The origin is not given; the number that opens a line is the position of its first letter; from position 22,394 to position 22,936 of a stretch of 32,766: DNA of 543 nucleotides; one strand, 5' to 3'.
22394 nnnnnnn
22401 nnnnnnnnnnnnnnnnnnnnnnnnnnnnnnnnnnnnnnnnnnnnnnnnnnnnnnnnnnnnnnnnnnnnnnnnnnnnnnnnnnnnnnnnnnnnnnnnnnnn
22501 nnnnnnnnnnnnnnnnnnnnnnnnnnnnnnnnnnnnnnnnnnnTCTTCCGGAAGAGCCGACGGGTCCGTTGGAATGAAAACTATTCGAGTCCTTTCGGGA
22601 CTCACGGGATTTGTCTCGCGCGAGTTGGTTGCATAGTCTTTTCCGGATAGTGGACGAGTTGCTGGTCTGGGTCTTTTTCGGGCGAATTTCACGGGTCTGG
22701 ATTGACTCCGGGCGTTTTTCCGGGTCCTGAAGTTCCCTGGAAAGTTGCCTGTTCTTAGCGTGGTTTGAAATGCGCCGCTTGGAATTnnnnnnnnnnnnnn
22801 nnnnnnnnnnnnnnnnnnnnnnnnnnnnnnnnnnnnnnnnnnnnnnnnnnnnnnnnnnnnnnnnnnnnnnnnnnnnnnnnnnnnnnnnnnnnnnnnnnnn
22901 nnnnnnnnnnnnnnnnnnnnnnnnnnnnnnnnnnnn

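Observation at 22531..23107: Unannotated overlap-coupled mini-operon (27-aa hydrophobic peptide, RHH protein, basic 102-aa ORF) upstream of endoQ in the window's only large gap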

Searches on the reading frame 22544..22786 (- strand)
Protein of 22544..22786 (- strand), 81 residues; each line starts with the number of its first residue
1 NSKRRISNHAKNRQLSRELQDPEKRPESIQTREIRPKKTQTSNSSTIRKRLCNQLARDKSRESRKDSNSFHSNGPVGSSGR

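Call 53: search_protein_families(library=pfam, proteins=[window:22544-22786:-], max_evalue=1)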
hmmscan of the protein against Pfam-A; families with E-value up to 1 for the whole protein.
seq(81 aa): 1 family
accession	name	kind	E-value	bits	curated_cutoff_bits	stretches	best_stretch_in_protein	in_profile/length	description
PF12761.13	End3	-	0.045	14.4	25.2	1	10-69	14-74/115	Actin cytoskeleton-regulatory complex protein END3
